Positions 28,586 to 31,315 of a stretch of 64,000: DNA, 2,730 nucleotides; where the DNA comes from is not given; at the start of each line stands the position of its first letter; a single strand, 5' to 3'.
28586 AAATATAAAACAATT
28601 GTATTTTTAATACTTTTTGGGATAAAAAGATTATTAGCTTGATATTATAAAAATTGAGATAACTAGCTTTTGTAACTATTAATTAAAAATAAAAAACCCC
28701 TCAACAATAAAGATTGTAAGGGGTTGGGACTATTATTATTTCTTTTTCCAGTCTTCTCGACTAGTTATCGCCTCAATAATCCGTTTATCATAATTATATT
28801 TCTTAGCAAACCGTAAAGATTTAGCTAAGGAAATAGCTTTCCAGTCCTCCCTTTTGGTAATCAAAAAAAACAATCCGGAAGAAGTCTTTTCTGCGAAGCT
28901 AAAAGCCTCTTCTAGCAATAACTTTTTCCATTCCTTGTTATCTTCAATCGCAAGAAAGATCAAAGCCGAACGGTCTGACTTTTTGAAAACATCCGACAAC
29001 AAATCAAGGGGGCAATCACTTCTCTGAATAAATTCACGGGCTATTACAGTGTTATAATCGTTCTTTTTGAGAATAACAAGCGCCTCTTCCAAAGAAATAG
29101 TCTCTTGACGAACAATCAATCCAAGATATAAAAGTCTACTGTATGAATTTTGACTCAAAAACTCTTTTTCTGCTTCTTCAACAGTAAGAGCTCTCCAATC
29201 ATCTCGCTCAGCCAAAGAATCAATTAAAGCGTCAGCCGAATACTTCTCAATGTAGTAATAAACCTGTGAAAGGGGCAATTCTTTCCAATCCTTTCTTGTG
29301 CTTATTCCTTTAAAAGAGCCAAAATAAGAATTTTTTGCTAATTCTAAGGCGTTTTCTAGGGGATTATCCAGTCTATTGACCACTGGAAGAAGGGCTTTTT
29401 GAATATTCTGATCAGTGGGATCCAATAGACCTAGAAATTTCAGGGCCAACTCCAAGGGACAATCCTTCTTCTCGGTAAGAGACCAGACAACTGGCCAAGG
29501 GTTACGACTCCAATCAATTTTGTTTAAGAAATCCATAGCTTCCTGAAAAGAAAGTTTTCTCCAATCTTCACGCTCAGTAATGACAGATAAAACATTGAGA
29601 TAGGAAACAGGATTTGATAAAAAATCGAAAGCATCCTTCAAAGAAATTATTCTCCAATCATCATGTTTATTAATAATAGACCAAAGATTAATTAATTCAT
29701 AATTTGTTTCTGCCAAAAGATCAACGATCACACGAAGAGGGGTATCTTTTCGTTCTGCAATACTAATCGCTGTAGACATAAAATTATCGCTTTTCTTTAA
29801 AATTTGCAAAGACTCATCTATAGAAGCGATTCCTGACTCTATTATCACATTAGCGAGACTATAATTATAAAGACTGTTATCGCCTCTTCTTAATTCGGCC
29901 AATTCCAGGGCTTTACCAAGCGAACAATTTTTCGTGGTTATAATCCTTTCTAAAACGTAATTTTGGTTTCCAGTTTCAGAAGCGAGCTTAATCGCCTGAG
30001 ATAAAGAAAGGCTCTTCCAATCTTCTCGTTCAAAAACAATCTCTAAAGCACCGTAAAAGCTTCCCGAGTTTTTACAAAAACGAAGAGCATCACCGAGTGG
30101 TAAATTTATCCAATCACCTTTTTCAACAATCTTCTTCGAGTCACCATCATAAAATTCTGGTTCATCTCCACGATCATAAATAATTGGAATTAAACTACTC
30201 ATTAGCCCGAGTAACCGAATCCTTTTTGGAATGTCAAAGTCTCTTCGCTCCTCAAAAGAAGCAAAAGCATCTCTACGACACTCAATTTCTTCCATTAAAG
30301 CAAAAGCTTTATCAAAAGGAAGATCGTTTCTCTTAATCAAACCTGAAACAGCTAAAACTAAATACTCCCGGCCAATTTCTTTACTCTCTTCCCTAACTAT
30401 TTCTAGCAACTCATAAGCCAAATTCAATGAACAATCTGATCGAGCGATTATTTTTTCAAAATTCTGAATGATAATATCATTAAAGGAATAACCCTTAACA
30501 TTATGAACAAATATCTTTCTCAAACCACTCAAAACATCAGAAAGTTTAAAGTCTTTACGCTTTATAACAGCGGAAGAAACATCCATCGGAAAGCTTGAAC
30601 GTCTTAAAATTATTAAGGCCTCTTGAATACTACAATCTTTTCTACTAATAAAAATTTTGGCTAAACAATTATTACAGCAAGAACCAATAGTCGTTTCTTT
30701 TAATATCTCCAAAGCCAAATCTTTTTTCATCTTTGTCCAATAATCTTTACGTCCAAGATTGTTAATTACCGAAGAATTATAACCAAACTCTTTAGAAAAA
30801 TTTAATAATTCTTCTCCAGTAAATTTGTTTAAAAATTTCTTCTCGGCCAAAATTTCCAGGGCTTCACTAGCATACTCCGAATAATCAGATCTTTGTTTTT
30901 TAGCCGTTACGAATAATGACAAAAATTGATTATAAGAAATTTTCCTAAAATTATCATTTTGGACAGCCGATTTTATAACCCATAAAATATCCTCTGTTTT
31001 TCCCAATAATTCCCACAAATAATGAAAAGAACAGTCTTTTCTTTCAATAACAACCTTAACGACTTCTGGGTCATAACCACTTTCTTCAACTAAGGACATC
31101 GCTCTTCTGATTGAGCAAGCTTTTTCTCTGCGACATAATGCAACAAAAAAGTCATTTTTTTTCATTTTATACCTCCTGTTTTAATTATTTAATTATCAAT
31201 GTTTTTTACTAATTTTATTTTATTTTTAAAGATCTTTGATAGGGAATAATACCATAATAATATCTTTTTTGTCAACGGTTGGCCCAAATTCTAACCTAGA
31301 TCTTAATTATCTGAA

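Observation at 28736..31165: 809-aa protein made almost entirely of roughly 30-aa helical repeats with alternating W-type and C-type units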

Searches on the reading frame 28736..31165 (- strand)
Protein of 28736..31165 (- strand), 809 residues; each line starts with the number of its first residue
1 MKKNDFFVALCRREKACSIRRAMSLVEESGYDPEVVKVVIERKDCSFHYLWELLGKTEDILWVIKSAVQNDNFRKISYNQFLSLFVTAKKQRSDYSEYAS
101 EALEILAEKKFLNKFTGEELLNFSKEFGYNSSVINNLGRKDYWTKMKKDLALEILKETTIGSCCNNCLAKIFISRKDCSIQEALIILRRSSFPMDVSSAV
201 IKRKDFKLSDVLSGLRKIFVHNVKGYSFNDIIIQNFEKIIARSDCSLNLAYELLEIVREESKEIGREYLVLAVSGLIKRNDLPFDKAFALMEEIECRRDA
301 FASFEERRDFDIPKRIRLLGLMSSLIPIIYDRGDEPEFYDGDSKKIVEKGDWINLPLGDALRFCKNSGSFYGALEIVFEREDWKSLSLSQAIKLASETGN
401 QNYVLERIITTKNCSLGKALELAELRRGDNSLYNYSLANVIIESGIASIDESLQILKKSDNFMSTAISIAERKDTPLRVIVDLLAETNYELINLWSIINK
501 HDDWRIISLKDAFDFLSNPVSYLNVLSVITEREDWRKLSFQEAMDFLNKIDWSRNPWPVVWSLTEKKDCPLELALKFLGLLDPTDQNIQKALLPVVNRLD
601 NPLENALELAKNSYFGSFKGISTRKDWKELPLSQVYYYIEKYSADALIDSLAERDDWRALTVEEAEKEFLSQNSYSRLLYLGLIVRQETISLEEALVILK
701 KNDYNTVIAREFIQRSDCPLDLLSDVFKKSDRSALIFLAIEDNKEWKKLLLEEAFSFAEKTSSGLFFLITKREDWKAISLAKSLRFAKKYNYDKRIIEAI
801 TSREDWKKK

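Call 3: search_protein_families(library=pfam, proteins=[window:28736-31165:-], max_evalue=10)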
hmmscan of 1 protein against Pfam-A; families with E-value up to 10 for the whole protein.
window:28736-31165:- (809 aa): 2 families
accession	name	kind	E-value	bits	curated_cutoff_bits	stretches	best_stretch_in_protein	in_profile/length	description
PF22919.1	ATP-synt_VA_C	-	0.12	12.9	24.7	0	649-677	39-67/101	C-terminal domain of V and A type ATP synthase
PF08563.16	P53_TAD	-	0.4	10.6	20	1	46-55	13-22/25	P53 transactivation motif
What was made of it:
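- On HEAT / ARM: No Pfam hit (call 3).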

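Call 4: search_protein_families(library=ncbifam, proteins=[window:28736-31165:-], max_evalue=10)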
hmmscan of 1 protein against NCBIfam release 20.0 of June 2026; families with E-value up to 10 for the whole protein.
window:28736-31165:- (809 aa): 0 families

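Call 5: search_solved_structures(query=window:28736-31165:-, max_evalue=10)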
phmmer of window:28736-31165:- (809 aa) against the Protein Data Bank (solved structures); distinct sequences matched with E-value up to 10: 9.
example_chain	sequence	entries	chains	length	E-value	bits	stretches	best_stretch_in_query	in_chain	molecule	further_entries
2j24_A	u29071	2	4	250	1.8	9.8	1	71-176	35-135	TRIOSEPHOSPHATE ISOMERASE, GLYCOSOMAL | TRIOSEPHOSPHATE ISOMERASE GLYCOSOMAL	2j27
2v0t_A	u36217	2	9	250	1.8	9.8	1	71-176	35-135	TRIOSEPHOSPHATE ISOMERASE GLYCOSOMAL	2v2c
5i3f_A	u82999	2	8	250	1.8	9.8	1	71-176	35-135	Triosephosphate isomerase, glycosomal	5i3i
1kv5_A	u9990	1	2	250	1.8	9.8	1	71-176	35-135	triosephosphate isomerase, glycosomal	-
5i3g_A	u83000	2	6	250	1.8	9.8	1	71-176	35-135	Triosephosphate isomerase, glycosomal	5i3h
1ag1_O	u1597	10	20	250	1.8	9.8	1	71-176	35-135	TRIOSEPHOSPHATE ISOMERASE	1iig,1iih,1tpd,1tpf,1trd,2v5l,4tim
5i3j_A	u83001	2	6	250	1.8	9.8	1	71-176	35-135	Triosephosphate isomerase, glycosomal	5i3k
1tpe_A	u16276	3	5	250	1.8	9.8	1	71-176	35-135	TRIOSEPHOSPHATE ISOMERASE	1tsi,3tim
43yy_H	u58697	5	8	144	2.1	9.6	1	343-434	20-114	N19 VH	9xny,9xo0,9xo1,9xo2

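Call 7: find_homologous_proteins(query=window:28736-31165:-, max_evalue=0.001)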
Query window:28736-31165:- (809 aa): 6 proteins with E <= 0.001 among 8000 candidates.
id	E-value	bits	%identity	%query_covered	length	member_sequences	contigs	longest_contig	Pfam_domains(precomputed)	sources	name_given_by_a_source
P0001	0.0e+0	1786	100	100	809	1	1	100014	-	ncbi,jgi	ncbi:MAG: hypothetical protein WC928_01705 [Patescibacteria group bacterium]|jgi:hypothetical protei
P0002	0.0e+0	1066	61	100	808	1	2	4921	-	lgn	-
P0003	0.0e+0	1032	60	100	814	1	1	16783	-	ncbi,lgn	-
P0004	0.0e+0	1012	60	100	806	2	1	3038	-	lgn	-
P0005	0.0e+0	1011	60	100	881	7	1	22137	-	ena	-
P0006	8.7e-221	753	49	100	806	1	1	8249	-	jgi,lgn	-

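Call 15: find_encoding_contigs(protein=P0003, flank=8000, max_places=3)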
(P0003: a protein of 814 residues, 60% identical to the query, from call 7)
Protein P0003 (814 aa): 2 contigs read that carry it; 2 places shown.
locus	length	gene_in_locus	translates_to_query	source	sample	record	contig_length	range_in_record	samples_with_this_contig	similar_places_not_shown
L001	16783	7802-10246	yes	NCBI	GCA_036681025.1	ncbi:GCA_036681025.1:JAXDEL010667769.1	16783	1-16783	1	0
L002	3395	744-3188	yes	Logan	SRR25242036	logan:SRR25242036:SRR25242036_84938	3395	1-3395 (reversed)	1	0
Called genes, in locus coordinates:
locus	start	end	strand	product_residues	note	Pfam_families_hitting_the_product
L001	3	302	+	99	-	?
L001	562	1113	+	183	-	-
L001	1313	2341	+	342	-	PF01594:AI-2E_transport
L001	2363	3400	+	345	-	PF01595:CNNM, PF00571:CBS (faint)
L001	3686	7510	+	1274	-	-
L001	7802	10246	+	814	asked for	-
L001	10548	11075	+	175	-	PF13310:Virulence_RhuM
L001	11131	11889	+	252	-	PF04402:SIMPL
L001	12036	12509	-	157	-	PF23477:zf_Tbcl_2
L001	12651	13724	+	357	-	PF00149:Metallophos, PF12850:Metallophos_2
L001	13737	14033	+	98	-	-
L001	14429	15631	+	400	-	PF07690:MFS_1, PF12832:MFS_1_like (faint), PF07690:MFS_1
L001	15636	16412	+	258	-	-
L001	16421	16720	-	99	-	-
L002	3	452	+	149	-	?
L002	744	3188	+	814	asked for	-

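Call 16: find_encoding_contigs(protein=P0005, flank=8000, max_places=3)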
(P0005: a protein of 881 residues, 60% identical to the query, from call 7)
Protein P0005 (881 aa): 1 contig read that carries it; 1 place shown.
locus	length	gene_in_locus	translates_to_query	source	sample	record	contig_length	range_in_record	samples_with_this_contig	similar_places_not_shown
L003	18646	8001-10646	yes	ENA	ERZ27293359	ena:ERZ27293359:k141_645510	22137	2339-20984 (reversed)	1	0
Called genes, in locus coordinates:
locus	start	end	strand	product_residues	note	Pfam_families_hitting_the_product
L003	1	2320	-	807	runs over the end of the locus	PF01588:tRNA_bind, PF03483:B3_4, PF03484:B5, PF17759:tRNA_synthFbeta, PF03147:FDX-ACB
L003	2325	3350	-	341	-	PF02912:Phe_tRNA-synt_N, PF01409:tRNA-synt_2d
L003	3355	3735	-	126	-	-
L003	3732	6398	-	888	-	PF00133:tRNA-synt_1, PF09334:tRNA-synt_1g, PF13603:tRNA-synt_1_2 (faint), PF09334:tRNA-synt_1g (weak), PF08264:Anticodon_1, PF10458:Val_tRNA-synt_C (weak)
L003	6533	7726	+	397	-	PF01368:DHH (weak)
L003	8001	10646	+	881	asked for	-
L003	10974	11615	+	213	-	-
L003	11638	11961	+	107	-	-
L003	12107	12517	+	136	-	PF00011:HSP20, PF17886:ArsA_HSP20 (weak)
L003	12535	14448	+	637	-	PF12229:PG_binding_4 (weak), PF04294:VanW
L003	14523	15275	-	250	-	PF02096:60KD_IMP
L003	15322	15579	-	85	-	PF01809:YidD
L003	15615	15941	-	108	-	PF00825:Ribonuclease_P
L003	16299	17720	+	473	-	PF11638:DnaA_N, PF00308:Bac_DnaA, PF01695:IstB_IS21, PF00004:AAA (weak), PF08299:Bac_DnaA_C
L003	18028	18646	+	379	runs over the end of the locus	PF00712:DNA_pol3_beta, PF02767:DNA_pol3_beta_2, PF02768:DNA_pol3_beta_3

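Call 17: find_encoding_contigs(protein=P0006, flank=8000, max_places=3)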
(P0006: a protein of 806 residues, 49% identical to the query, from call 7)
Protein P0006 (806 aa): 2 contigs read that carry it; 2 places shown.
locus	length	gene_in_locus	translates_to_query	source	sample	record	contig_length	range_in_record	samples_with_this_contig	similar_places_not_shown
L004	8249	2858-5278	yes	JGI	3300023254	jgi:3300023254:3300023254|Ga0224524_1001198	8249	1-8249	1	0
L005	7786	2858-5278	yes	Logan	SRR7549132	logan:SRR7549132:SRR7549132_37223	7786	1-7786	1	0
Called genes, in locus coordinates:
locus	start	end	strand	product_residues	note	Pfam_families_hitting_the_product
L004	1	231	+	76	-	?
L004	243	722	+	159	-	PF00583:Acetyltransf_1, PF13673:Acetyltransf_10, PF13508:Acetyltransf_7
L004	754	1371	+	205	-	PF01725:Ham1p_like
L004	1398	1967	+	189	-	PF13420:Acetyltransf_4 (weak), PF00583:Acetyltransf_1, PF13673:Acetyltransf_10, PF13508:Acetyltransf_7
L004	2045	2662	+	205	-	PF22769:DCD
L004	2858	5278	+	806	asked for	-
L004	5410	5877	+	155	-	PF15891:Nuc_deoxyri_tr2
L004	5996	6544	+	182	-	-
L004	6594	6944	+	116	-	-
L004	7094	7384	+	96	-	-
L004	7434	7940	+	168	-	-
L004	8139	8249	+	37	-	?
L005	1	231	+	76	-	?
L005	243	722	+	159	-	PF00583:Acetyltransf_1, PF13673:Acetyltransf_10, PF13508:Acetyltransf_7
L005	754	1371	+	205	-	PF01725:Ham1p_like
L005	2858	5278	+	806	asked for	-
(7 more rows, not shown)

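Call 25: predict_structure(alignment_id=A1)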
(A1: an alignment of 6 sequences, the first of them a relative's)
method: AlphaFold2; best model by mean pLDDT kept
length: 809 residues; sequences in the alignment: 6
mean_pLDDT: 86.6   pTM: 0.52
mean pLDDT of the five models: 86.6, 86.0, 85.8, 85.6, 83.5
residues with pLDDT >= 90: 344; 70-90: 414; 50-70: 49; < 50: 2
segments of 3 or more residues with pLDDT < 50: none
pLDDT, mean of each block of 10 residues (from residue 1): 88 86 94 94 94 91 92 92 89 81 86 84 83 64 78 79 80 90 91 89 94 93 85 93 94 95 86 93 95 92 88 90 91 87 84 87 73 86 89 81 87 89 71 88 91 91 88 83 70 61 78 72 76 89 90 82 90 92 80 91 92 82 90 89 85 87 79 78 87 92 92 91 93 88 91 94 92 90 90 90 80
secondary structure, 60 per line:
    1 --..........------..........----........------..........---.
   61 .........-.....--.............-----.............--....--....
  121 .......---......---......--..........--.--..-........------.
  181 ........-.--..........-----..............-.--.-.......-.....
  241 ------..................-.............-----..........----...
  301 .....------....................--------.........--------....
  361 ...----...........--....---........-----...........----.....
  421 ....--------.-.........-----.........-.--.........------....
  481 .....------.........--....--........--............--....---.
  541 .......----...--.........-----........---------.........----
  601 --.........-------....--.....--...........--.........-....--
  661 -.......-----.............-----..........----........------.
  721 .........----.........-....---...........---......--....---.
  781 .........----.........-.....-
elements in order (helices of 4 or more, strands of 3 or more residues): H3-12 H19-28 H33-40 H47-56 H60-69 H71-75 H78-90 H96-108 H111-114 H117-127 H131-136 H140-145 H148-157 H166-173 H180-188 H193-202 H208-221 H228-234 H236-240 H247-264 H266-278 H284-293 H298-305 H312-331 H340-348 H357-363 H368-378 H381-384 H388-395 H401-411 H416-424 H435-443 H449-457 H462-470 H477-485 H492-500 H503-506 H509-516 H519-530 H533-536 H540-547 H557-565 H571-578 H588-596 H603-611 H619-622 H625-629 H632-642 H645-653 H655-658 H662-668 H674-686 H692-701 H706-713 H720-729 H734-742 H744-747 H751-761 H765-770 H773-776 H780-789 H794-802 H804-808
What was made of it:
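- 28736..31165 (-): CDS of the 809-aa repeat protein (NCBI name: MAG hypothetical protein WC928_01705, Patescibacteria group bacterium). AF2 pLDDT 86.6 (call 25).
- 29492..29593 (-): Example W-type unit, residues 525-558: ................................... DSSP shows helix 519-530, a one-turn helix 533-536 (DWRK) and helix 540-547 (call 25).
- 29396..29491 (-): Example C-type unit, residues 559-590: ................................. DSSP shows helices 557-565 and 571-578 (call 25).
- On mTERF: W-type units do contain an extra one-turn helix (call 25), so the resemblance is superficial only.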

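Call 27: search_protein_representatives(alignment_id=A1)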
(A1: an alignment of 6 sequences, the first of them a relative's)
Query: 6 sequences, 808 profile positions. Proteins with E-value up to 0.001 (for the whole library): 22; up to 1e-10: 13; up to 1e-30: 6. The best 22 are listed.
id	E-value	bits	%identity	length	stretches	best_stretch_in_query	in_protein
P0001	0.0e+00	1469.1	-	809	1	1-808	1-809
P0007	1.5e-281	952.5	-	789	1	1-807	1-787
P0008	5.8e-259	877.8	-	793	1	1-802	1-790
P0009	4.2e-220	749.3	-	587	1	1-602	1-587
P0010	1.5e-95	337.3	-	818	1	3-803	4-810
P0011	1.9e-45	171.6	-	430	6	734-804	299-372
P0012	1.0e-28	116.3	-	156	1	23-161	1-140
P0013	8.8e-21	90.0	-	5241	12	730-785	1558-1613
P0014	1.1e-19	86.4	-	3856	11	730-785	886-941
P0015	3.2e-17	78.2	-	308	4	689-786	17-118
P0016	8.3e-17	76.9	-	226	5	353-426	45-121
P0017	9.2e-15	70.1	-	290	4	344-427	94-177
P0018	6.2e-11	57.4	-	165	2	684-780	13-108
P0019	1.1e-08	50.0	-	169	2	694-804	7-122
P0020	1.7e-07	46.1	-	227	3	169-222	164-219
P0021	6.7e-07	44.1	-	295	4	507-564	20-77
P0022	4.8e-06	41.3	-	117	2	5-73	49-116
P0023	1.9e-05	39.3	-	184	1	434-577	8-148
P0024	3.3e-05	38.5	-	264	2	490-642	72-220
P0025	8.2e-05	37.2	-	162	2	683-758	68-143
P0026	1.7e-04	36.2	-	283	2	593-745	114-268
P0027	7.0e-04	34.1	-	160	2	11-66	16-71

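Call 30: search_protein_families(library=pfam, proteins=[P0011, P0016, P0017, P0020, P0015, P0014], max_evalue=1)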
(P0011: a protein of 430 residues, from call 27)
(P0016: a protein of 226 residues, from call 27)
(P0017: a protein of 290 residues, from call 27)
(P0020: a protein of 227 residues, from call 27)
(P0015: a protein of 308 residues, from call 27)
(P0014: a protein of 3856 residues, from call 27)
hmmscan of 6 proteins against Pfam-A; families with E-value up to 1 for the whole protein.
P0011 (430 aa): 9 families
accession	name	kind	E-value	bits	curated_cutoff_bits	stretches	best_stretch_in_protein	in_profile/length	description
PF25375.1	Lin-15B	-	1.3e-05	25.6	27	0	361-390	26-55/121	Lin-15B-like domain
PF00571.33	CBS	-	1.9e-05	25.3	24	0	66-87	10-31/57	CBS domain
PF18175.6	HU-CCDC81_bac_2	-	0.0012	19.1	35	0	62-84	3-25/70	CCDC81-like prokaryotic HU domain 2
PF16230.10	DUF4889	-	0.024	15.2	29.7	0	360-387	3-30/71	Domain of unknown function (DUF4889)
PF03861.19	ANTAR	-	0.035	14.3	27.3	0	68-84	22-38/54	ANTAR domain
PF04517.17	Microvir_lysis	-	0.045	14.1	25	0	310-327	5-22/40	Microvirus lysis protein (E), C terminus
PF06784.16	UPF0240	-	0.049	14.1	25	0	173-228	106-162/173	Uncharacterised protein family (UPF0240)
PF23925.1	A-sol_ELP1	-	0.055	13.7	27.6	0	375-417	102-144/203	ELP1 alpha-solenoid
PF01959.21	DHQS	-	0.17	11.2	22.2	1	107-174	45-113/344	3-dehydroquinate synthase II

P0016 (226 aa): 1 family
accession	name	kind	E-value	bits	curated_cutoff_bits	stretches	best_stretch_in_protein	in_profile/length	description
PF23578.1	DGKI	-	0.17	12.2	27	0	94-132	38-75/150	Diacylglycerol kinase iota-like domain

P0017 (290 aa): 6 families
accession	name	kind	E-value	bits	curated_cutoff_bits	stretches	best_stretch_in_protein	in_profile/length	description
PF23768.1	DUF7167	-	0.0037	17.8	24.4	1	126-157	20-53/60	Domain of unknown function (DUF7167)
PF13368.11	Toprim_C_rpt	-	0.016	15.5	22.3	0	132-147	33-48/57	Topoisomerase C-terminal repeat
PF02609.21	Exonuc_VII_S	-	0.046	14.2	24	0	193-205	18-30/52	Exonuclease VII small subunit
PF03950.23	tRNA-synt_1c_C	-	0.32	11.7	23.9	0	252-278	45-71/91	tRNA synthetases class I (E and Q), anti-codon binding domain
PF10679.14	DUF2491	-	0.39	10.3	25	0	245-269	90-116/210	Protein of unknown function (DUF2491)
PF13378.12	MR_MLE_C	-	0.4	10.8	29.4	1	127-206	46-125/219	Enolase C-terminal domain-like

P0020 (227 aa): 4 families
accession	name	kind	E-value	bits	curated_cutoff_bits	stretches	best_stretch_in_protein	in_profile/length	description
PF24223.1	MrpH_C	-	0.028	14.9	27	1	61-121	32-88/114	Fimbrial adhesin MrpH C-terminal domain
PF14699.12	hGDE_N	-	0.14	12.7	22.1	1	141-183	18-56/92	N-terminal domain from the human glycogen debranching enzyme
PF20950.2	Flu_PB2_4th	-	0.14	12.6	25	1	164-210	14-63/70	Influenza RNA polymerase PB2 helical domain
PF01579.23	DUF19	-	0.97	9.7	23.2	0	164-190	116-142/157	Domain of unknown function (DUF19)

P0015 (308 aa): 2 families
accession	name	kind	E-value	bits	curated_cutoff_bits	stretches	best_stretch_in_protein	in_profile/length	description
PF22746.1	SHOCT-like_DUF2089-C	-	0.002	18.1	27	1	11-30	9-28/32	SHOCT-like domain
PF01959.21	DHQS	-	0.4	10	22.2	0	66-85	88-107/344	3-dehydroquinate synthase II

P0014 (3856 aa): 12 families
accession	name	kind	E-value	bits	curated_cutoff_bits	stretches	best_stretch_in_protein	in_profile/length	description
PF05345.18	He_PIG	-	3.5e-116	380.4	24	22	3753-3850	1-93/96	Putative Ig domain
PF15182.11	OTOS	-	6.1e-15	55.3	27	0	1195-1220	43-68/69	Otospiralin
PF15418.12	DUF4625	-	1.3e-10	42.1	27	0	1797-1825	90-118/131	Domain of unknown function (DUF4625)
PF00028.23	Cadherin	-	1.9e-08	35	28.8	0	3094-3140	29-74/93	Cadherin domain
PF25374.1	Cadherin_FAT4_N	-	1.2e-05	26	35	0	3319-3369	22-68/85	FAT4-like, N-terminal cadherin-like domain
PF08536.17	Whirly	-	0.00029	21.1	23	0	663-718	12-65/136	Whirly transcription factor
PF23094.2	MBTPS1_3rd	-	0.002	18.3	27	0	2818-2899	21-103/130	MBTPS1, third Ig-like domain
PF13860.13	FlgD_ig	-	0.0047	17.3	27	0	1773-1792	24-43/79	FlgD Ig-like domain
PF23496.1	Microp_apicomplexa_3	-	0.0049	17.4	27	0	824-880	22-73/108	Apicomplexa microprotein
PF02073.20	Peptidase_M29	-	0.0081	15.4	27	0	2158-2189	262-292/406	Thermophilic metalloprotease (M29)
PF18957.6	RibLong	-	0.027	15.7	27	1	3800-3844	41-86/93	Long Rib domain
PF24376.1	DUF7532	-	0.054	14.1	27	0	2357-2412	66-121/122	Family of unknown function (DUF7532)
